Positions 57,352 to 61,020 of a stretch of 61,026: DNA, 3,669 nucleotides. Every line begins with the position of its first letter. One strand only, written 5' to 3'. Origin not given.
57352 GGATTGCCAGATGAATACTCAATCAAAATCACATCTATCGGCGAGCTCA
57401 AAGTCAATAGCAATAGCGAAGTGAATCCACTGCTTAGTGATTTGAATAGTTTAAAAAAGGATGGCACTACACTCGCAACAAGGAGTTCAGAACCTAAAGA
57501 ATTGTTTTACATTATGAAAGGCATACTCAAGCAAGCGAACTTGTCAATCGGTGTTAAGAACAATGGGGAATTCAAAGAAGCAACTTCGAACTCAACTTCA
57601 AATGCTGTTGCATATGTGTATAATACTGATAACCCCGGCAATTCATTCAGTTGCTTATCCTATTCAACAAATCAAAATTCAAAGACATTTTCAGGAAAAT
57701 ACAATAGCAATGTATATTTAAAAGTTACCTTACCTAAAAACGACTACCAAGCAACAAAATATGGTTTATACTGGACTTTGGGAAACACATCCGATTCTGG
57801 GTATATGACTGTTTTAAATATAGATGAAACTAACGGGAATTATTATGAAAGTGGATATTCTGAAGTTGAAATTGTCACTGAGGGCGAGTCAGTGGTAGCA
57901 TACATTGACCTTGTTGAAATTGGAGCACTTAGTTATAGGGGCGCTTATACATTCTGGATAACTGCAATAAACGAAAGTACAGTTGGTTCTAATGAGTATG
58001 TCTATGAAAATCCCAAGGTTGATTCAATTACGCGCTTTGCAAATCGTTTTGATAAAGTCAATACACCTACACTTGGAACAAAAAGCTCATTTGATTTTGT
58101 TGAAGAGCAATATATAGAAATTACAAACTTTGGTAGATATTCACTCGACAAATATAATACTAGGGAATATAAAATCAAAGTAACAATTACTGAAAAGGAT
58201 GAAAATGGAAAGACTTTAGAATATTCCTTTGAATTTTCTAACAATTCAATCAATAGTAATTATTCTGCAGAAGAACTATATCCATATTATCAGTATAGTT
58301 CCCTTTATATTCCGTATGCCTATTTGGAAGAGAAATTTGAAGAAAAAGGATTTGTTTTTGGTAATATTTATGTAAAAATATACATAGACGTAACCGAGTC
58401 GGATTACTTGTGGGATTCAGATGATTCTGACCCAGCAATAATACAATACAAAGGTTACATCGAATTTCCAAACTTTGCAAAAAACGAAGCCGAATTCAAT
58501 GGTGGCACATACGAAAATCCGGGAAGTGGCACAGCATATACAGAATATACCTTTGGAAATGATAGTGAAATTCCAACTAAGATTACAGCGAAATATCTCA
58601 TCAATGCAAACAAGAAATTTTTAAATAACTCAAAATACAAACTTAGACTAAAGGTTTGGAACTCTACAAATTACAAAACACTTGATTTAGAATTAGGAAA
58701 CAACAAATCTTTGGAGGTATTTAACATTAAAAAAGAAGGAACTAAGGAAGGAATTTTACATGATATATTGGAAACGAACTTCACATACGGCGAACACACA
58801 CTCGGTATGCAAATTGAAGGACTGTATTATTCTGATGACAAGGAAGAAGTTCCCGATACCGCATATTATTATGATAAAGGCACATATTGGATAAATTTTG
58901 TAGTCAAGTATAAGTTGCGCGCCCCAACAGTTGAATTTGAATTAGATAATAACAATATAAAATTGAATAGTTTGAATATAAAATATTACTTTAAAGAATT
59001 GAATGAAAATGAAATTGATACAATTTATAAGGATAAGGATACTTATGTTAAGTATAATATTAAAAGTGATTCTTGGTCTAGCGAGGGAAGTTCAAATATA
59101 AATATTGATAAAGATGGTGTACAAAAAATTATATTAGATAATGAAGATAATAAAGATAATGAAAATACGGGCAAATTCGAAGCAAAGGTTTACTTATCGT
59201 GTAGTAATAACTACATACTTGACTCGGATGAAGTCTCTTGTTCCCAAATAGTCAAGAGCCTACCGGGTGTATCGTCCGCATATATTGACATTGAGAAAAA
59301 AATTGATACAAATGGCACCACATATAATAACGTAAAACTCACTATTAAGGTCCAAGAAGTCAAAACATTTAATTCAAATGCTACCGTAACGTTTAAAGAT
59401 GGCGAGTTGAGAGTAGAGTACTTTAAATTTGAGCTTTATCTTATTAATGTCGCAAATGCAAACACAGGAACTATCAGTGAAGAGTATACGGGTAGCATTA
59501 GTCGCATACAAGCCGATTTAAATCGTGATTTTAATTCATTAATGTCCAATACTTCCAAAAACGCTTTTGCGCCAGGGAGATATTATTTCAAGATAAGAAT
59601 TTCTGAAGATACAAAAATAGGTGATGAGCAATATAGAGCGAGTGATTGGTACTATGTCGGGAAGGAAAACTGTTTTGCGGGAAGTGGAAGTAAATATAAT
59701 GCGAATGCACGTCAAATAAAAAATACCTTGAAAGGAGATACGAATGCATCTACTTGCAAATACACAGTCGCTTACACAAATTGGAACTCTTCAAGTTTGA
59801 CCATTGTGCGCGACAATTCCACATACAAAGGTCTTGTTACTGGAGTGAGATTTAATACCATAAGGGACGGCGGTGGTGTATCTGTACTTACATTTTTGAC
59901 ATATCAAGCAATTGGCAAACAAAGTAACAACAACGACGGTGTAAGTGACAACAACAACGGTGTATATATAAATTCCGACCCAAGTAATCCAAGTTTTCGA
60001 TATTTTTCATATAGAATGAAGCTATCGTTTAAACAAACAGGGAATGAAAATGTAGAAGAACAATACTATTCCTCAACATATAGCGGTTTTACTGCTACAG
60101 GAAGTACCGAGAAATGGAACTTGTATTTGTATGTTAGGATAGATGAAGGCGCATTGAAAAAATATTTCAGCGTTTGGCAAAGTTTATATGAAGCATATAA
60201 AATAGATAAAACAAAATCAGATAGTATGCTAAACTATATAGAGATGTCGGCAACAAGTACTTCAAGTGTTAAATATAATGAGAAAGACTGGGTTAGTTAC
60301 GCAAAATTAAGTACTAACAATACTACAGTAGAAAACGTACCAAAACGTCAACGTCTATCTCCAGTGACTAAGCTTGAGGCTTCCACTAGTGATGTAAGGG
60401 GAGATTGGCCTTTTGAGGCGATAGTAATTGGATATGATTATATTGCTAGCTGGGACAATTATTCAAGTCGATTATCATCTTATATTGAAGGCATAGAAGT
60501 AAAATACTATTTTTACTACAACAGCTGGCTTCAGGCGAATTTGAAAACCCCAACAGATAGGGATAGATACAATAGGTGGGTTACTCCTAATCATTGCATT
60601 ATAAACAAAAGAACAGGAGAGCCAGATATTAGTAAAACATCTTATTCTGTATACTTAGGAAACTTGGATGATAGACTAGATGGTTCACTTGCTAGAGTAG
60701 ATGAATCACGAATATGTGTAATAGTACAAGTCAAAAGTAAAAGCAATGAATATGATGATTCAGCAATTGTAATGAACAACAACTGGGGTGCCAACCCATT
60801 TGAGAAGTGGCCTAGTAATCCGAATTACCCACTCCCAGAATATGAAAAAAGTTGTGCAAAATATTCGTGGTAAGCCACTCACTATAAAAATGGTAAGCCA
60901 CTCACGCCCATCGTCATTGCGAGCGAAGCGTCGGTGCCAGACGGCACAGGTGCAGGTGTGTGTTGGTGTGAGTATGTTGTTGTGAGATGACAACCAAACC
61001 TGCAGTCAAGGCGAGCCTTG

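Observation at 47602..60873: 13.3-kb gene encoding a ~4423-aa N-anchored protein with at least 25 FN3-like modules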

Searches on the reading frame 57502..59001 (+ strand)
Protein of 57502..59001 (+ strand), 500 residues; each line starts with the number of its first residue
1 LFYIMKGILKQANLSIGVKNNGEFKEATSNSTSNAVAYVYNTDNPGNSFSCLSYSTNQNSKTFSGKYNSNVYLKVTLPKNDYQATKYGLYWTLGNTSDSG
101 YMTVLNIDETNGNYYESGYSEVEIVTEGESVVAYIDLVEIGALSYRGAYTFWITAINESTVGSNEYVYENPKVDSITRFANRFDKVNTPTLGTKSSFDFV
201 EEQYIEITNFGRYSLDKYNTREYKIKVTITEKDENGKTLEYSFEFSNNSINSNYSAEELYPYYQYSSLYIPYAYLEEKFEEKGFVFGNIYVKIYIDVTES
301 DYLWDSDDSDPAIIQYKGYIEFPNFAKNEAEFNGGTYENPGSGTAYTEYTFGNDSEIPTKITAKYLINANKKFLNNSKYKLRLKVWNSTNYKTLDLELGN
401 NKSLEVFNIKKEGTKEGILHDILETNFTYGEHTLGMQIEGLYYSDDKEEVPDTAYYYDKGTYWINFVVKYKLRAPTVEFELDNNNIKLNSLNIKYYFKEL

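Call 32: search_protein_families(library=pfam, proteins=[window:57502-59001:+], max_evalue=0.1)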
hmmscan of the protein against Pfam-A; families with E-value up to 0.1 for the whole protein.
window:57502-59001:+ (500 aa): 1 family
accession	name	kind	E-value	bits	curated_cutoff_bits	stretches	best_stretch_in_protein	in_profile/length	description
PF20941.2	DUF6848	-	0.04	14.9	27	0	216-248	3-34/99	Domain of unknown function (DUF6848)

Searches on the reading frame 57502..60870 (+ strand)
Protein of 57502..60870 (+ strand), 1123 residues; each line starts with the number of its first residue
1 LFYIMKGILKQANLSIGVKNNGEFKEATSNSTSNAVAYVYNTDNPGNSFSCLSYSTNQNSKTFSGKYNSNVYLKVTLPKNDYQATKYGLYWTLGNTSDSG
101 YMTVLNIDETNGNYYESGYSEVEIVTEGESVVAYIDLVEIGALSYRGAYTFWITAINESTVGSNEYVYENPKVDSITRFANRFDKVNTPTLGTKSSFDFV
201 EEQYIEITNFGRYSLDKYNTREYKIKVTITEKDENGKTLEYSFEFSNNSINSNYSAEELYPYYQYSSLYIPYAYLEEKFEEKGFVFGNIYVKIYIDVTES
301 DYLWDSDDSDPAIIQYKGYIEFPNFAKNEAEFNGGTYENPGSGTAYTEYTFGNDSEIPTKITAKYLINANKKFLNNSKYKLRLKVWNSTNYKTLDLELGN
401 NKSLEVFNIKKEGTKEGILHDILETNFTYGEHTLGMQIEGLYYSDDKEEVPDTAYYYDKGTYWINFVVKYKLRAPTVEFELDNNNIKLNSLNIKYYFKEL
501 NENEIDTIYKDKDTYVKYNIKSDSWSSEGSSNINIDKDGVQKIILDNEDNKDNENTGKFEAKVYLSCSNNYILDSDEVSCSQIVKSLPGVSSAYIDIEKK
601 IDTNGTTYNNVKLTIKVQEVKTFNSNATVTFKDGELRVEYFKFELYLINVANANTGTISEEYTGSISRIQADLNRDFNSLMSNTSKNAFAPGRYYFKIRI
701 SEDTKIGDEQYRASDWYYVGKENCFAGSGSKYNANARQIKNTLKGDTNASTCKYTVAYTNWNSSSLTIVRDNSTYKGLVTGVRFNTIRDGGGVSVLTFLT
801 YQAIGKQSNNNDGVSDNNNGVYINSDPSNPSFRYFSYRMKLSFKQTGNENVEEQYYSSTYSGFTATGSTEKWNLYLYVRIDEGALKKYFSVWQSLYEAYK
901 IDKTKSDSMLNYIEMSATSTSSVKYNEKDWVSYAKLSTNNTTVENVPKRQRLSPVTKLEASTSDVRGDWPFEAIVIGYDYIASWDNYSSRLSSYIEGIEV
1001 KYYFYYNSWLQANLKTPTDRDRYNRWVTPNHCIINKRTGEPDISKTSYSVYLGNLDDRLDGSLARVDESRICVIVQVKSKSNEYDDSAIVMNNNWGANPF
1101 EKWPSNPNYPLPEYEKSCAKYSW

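Call 12: find_homologous_proteins(query=window:57502-60870:+)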
Query window:57502-60870:+: 8000 candidates shared short words with the query, none scored E <= 0.001.

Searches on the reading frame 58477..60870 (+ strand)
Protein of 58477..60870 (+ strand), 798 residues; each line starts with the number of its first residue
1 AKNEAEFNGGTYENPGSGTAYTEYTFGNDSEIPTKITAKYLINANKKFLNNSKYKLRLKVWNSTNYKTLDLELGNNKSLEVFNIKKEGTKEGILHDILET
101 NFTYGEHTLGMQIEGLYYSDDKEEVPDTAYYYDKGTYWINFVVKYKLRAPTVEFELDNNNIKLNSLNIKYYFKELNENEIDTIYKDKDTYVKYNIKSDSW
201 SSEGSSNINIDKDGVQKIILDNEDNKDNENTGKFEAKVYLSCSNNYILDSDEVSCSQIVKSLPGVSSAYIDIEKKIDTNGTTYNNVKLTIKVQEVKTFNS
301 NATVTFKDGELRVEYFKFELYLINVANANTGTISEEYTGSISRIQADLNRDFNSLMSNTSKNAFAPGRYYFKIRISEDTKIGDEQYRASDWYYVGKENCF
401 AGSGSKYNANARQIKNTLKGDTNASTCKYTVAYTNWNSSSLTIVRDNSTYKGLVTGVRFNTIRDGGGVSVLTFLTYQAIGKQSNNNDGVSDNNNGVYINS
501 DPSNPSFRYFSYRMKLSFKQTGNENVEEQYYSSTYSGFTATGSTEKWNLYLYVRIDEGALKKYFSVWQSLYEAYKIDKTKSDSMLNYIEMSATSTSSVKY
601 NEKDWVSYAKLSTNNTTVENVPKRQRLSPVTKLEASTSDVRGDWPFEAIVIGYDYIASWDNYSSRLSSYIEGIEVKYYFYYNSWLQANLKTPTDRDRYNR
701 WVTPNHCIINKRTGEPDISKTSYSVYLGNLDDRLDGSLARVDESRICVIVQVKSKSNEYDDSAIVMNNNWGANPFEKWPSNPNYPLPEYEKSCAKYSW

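Call 58: predict_structure(alignment_id=A4)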
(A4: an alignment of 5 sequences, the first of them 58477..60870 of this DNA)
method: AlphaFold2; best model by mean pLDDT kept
length: 798 residues; sequences in the alignment: 5
mean_pLDDT: 51.9   pTM: 0.38
mean pLDDT of the five models: 51.9, 48.8, 45.6, 44.8, 44.4
residues with pLDDT >= 90: 16; 70-90: 182; 50-70: 204; < 50: 396
segments of 3 or more residues with pLDDT < 50: 1-39, 43-51, 74-92, 223-228, 300-302, 327-332, 357-361, 396-405, 407-422, 430-567, 580-627, 640-651, 682-712, 730-740, 756-761, 768-798
pLDDT, mean of each block of 10 residues (from residue 1): 29 28 30 42 45 65 72 42 32 56 64 70 62 61 73 78 79 65 67 77 76 77 50 82 79 83 76 64 75 69 64 89 59 70 88 57 62 83 77 49 40 44 55 30 28 27 32 26 23 22 27 25 23 23 26 36 46 50 44 30 26 24 41 63 32 67 60 66 39 37 42 62 64 38 57 52 48 35 36 30
secondary structure, 60 per line:
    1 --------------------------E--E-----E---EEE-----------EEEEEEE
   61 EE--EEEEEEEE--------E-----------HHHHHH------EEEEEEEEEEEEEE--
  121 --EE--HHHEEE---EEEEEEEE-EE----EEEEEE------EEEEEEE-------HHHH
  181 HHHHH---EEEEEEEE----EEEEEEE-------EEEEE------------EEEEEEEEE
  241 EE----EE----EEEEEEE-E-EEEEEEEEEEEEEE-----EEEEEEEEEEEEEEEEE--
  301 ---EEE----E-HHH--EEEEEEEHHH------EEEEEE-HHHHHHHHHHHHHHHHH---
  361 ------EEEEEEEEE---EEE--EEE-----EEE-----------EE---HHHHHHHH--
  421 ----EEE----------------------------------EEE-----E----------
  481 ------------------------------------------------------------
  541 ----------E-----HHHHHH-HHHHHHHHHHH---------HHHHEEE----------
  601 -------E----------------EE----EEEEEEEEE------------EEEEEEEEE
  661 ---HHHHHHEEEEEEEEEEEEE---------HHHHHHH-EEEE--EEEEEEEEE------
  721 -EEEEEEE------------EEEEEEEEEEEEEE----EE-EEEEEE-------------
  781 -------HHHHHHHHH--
elements in order (helices of 4 or more, strands of 3 or more residues): E40-42 E54-62 E65-72 H93-98 E105-118 E130-132 E136-143 E151-156 E163-169 H177-185 E189-196 E201-207 E215-219 E232-242 E253-259 E263-276 E282-298 E304-306 E318-324 E334-339 H341-357 E367-375 E379-381 E384-386 E392-394 H411-418 E425-427 E462-464 H557-562 H564-574 H584-587 E588-590 E631-639 E652-660 H664-669 E670-682 H692-698 E700-703 E706-714 E722-728 E741-754 E762-767 H788-796

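Call 60: fold_search(model_id=the predicted structure, library=pdb)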
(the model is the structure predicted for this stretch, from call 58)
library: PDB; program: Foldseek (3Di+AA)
matches with E <= 10: 948; with E <= 0.001: 130
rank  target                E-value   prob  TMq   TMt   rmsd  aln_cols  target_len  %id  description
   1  8dpt_A                9.6e-08  1.00  0.21  0.36  11.2       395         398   11  The structure of the IL-11 signalling complex, with full-length extracellular gp130 (released 2023-11-29)
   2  8iyk_F                1.2e-07  1.00  0.12  0.11  26.4       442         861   11  Tail tip conformation 1 of phage lambda tail (released 2023-10-18)
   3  8k35_A                1.6e-07  1.00  0.12  0.11  27.3       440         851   10  Structure of the bacteriophage lambda tail tip complex (released 2023-11-15)
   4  8v2b_C                2.2e-07  1.00  0.20  0.22  23.4       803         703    9  Cryo-EM structure of mouse type II OSM receptor complex: model for full extracellular assembly (released 2024-11-20)
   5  9e7m_Ja               6.1e-07  1.00  0.12  0.12  31.0       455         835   10  In situ cryoEM structure of bacteriophage Ur-lambda tail tip complex (released 2025-11-05)
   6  8d6a_A                1.6e-06  1.00  0.23  0.39  14.2       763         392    8  Cryo-EM structure of human LIF signaling complex: model containing the interaction core region (released 2023-03-29)
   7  7ne1_B                7.5e-06  1.00  0.16  0.34  14.9       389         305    9  Structure of the complex between Netrin-1 and its receptor Neogenin (released 2021-03-31)
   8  7stk_B                8.4e-06  1.00  0.14  0.14  15.3       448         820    8  Full-length insulin receptor bound with unsaturated insulin WT (2 insulins bound) asymmetric conformation (Conformatio (released 2022-03-30)
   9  6xay_B                9.7e-06  1.00  0.16  0.35  12.8       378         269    8  Structure of a fragment of human fibronectin containing the 10th, 11th and 12th type III domains (released 2021-06-09)
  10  5utk_A                9.7e-06  1.00  0.13  0.27  14.2       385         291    9  Crystal structure of the membrane proximal three fibronectin type III (FNIII) domains of Tie2 (Tie2[FNIIIa-c]) (released 2017-04-12)
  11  8qy4_C                1.0e-05  1.00  0.21  0.26  23.5       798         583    8  Structure of interleukin 11 (gp130 P496L mutant). (released 2024-02-21)
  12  8eyy_B                1.1e-05  1.00  0.16  0.16  14.8       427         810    8  Cryo-EM structure of 4 insulins bound full-length mouse IR mutant with physically decoupled alpha CTs (C684S/C685S/C68 (released 2022-11-09)
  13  8xjs_B                1.1e-05  1.00  0.14  0.19  14.1       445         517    9  Cryo-EM structure of human insulin receptor bound to 3 IGF-I (released 2024-12-25)
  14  8yyl_B                1.1e-05  1.00  0.14  0.19  13.5       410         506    8  Cryo-EM structure of the complex IR with one insulin (released 2025-04-09)
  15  7mrn_A                1.3e-05  1.00  0.11  0.26  16.2       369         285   10  Mouse CNTN5 APP complex (released 2022-01-05)
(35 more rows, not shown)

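Call 86: search_solved_structures(query=A4, max_evalue=1)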
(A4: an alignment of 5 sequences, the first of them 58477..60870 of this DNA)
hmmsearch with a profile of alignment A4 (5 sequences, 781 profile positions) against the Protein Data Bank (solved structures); distinct sequences matched with E-value up to 1: 0.

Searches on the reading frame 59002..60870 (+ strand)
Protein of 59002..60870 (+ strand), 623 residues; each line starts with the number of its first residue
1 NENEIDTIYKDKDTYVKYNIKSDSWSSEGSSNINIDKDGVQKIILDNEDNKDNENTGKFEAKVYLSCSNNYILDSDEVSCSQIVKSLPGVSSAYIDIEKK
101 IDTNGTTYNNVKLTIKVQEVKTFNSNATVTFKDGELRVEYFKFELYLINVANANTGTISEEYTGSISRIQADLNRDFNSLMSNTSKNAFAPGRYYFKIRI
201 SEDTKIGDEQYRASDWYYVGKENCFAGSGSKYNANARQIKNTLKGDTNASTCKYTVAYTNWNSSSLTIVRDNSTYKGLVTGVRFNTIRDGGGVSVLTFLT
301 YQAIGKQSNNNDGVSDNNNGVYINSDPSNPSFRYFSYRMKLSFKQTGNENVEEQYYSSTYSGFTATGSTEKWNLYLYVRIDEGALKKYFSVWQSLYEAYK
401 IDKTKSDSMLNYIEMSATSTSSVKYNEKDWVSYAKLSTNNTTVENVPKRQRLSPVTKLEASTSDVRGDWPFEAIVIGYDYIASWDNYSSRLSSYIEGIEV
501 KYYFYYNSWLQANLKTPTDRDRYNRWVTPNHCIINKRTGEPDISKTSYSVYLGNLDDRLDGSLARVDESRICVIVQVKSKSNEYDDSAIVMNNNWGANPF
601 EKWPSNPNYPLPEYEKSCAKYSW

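Call 32: search_protein_families(library=pfam, proteins=[window:59002-60870:+], max_evalue=0.1)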
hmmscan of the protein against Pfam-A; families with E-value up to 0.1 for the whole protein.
window:59002-60870:+ (623 aa): 0 families
